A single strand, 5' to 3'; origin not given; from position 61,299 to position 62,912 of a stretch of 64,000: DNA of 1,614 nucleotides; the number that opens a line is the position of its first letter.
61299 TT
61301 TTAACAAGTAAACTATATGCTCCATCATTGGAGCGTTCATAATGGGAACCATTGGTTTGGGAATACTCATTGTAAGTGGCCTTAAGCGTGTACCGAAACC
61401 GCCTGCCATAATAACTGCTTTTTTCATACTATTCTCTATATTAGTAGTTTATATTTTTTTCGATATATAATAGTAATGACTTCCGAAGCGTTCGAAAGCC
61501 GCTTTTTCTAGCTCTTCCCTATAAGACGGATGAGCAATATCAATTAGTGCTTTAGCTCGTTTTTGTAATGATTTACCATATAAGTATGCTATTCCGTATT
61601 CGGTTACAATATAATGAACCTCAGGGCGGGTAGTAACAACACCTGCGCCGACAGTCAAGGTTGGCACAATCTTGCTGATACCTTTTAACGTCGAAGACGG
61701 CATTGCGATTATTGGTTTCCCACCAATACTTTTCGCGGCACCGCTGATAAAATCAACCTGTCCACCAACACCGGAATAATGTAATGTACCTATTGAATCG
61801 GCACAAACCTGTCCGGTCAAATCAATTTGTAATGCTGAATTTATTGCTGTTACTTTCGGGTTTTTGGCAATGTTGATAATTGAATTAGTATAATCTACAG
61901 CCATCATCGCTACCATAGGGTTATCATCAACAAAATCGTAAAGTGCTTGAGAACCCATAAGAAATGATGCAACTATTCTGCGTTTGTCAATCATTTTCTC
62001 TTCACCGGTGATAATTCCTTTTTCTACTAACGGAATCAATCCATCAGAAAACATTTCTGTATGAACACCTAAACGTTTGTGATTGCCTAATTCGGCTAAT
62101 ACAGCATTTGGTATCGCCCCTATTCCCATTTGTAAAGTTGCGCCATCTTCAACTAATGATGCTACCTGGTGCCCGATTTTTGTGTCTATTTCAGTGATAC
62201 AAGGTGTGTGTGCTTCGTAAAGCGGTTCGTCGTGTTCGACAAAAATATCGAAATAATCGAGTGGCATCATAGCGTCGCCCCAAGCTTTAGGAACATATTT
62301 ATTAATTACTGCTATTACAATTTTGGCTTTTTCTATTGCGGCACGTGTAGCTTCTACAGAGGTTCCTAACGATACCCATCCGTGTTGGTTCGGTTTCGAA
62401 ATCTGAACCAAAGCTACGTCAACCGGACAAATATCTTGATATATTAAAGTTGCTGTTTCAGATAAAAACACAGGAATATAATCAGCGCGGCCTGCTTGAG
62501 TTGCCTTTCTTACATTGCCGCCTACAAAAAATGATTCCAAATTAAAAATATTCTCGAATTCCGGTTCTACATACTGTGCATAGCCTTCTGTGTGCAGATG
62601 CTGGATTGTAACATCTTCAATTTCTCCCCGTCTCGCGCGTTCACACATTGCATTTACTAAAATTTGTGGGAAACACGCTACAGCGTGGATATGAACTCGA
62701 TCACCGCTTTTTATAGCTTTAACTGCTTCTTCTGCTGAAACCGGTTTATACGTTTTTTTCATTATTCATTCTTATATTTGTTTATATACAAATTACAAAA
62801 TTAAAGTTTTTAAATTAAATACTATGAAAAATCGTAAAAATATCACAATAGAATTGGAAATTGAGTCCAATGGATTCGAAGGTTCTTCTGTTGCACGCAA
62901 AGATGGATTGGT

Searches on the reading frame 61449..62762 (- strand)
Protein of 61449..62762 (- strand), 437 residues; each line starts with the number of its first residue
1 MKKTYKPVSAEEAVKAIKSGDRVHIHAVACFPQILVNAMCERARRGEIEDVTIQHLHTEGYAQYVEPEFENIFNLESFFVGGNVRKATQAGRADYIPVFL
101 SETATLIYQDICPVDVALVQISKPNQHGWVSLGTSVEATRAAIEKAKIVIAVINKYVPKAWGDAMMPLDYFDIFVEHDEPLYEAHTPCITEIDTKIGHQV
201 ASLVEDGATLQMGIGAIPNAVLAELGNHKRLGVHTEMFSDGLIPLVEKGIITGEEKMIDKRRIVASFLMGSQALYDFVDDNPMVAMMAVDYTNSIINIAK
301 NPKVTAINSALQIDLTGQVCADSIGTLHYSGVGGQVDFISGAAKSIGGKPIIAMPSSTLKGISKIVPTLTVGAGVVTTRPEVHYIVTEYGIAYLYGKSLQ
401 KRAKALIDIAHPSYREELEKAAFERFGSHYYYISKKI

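Call 10: search_protein_families(library=pfam, proteins=[window:61449-62762:-], max_evalue=0.01)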
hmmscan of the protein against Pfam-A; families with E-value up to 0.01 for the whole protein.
window:61449-62762:- (437 aa): 4 families
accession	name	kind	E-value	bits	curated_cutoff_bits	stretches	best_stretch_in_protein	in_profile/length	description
PF13336.12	AcetylCoA_hyd_C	-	5.4e-63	212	23.7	1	270-422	1-154/154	Acetyl-CoA hydrolase/transferase C-terminal domain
PF02550.21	AcetylCoA_hydro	-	1.5e-22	81.1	24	1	11-179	13-191/198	Acetyl-CoA hydrolase/transferase N-terminal domain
PF16957.11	Mal_decarbox_Al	-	0.00043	19.1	25.4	0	107-182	132-209/546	Malonate decarboxylase, alpha subunit, transporter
PF00455.28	DeoRC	-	0.003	18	31.8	0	194-238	7-51/160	DeoR C terminal sensor domain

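Call 92: find_encoding_contigs(protein=window:61449-62762:-, flank=10000, max_places=2)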
Protein window:61449-62762:- (437 aa): 4 contigs read that carry it; 2 places shown.
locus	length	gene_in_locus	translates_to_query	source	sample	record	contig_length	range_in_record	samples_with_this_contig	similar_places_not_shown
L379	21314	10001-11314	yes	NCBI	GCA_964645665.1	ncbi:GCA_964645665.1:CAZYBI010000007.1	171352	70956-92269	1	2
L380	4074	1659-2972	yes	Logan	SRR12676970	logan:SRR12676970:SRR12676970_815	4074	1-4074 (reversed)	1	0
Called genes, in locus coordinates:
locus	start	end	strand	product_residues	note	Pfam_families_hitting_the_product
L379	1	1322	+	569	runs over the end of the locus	PF01368:DHH, PF02272:DHHA1, PF17768:RecJ_OB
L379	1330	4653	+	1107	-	PF08696:Dna2 (faint), PF00270:DEAD (weak), PF04851:ResIII (weak), PF13086:AAA_11, PF13245:AAA_19, PF13604:AAA_30, PF13086:AAA_11, PF13087:AAA_12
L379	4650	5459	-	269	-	PF00809:Pterin_bind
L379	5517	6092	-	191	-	PF00081:Sod_Fe_N, PF02777:Sod_Fe_C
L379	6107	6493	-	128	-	PF01521:Fe-S_biosyn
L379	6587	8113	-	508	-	PF00221:Lyase_aromatic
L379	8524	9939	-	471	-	PF01938:TRAM (faint), PF05958:tRNA_U5-meth_tr, PF05175:MTS (faint), PF13847:Methyltransf_31, PF13649:Methyltransf_25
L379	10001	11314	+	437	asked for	PF02550:AcetylCoA_hydro, PF13336:AcetylCoA_hyd_C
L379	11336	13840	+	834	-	PF00483:NTP_transferase, PF00132:Hexapep (weak), PF25084:LbH_EIF2B, PF25087:GMPPB_C, PF02878:PGM_PMM_I, PF02879:PGM_PMM_II (weak), PF02880:PGM_PMM_III (weak)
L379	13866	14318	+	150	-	PF00359:PTS_EIIA_2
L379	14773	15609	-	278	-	PF06325:PrmA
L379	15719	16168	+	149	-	PF13419:HAD_2 (faint), PF00702:Hydrolase (weak), PF08282:Hydrolase_3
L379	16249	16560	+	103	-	PF12732:YtxH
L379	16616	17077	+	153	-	PF06103:DUF948 (weak)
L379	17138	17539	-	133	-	-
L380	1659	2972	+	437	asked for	PF02550:AcetylCoA_hydro, PF13336:AcetylCoA_hyd_C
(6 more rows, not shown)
